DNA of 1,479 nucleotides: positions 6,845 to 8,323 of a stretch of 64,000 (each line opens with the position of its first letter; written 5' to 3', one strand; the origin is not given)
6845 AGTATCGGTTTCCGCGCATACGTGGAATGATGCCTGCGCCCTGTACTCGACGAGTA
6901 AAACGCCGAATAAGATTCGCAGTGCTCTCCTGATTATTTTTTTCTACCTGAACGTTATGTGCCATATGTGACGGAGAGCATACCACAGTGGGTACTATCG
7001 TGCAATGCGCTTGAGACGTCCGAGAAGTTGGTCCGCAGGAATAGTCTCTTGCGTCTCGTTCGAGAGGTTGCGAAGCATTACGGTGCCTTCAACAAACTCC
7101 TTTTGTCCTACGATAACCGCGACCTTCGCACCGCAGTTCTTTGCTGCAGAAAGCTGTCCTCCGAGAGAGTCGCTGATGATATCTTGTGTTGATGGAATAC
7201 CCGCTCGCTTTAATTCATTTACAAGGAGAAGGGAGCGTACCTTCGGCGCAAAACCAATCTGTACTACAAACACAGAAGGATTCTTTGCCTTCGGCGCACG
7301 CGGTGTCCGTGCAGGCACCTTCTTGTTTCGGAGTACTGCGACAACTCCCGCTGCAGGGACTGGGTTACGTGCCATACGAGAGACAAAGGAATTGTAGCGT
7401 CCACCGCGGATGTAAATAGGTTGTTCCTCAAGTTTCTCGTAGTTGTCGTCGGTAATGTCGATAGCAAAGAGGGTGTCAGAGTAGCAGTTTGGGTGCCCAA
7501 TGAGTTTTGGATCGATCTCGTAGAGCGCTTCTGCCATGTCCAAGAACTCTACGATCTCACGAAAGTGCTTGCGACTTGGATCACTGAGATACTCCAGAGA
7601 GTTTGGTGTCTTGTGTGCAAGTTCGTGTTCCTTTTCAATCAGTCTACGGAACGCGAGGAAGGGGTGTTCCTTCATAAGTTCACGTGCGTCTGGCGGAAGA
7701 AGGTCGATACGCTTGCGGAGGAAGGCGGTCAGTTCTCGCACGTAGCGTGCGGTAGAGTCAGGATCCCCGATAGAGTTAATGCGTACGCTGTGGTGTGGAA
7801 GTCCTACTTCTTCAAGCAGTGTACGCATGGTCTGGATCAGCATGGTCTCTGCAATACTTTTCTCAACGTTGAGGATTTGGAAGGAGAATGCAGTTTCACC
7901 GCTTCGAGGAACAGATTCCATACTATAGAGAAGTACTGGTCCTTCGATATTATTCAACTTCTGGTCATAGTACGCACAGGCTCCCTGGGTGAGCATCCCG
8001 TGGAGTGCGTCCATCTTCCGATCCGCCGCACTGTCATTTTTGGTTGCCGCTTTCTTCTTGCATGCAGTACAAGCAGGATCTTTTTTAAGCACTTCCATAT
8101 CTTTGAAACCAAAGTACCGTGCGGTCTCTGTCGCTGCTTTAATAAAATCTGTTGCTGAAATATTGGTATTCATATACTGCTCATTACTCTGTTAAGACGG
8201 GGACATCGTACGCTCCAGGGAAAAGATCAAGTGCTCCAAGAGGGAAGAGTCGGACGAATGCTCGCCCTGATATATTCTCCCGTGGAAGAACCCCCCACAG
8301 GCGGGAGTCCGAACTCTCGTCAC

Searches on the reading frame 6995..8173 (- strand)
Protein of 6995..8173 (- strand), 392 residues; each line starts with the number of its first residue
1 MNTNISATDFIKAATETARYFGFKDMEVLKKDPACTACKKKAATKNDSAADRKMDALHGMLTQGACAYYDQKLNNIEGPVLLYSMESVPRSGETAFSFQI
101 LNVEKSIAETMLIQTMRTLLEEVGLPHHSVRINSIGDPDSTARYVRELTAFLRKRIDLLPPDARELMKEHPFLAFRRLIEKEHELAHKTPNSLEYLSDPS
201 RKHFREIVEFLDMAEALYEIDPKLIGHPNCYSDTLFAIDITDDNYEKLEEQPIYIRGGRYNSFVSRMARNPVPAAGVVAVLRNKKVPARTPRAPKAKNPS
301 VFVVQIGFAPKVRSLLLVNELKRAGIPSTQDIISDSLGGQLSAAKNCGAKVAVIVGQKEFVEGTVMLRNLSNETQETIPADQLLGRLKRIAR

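Call 24: search_protein_families(library=pfam, proteins=[window:6995-8173:-], max_evalue=0.001)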
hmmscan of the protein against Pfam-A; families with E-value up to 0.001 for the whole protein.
window:6995-8173:- (392 aa): 1 family
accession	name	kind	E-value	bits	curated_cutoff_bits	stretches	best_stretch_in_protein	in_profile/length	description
PF03129.25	HGTP_anticodon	-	2.5e-10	40.8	21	1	317-389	21-93/94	Anticodon binding domain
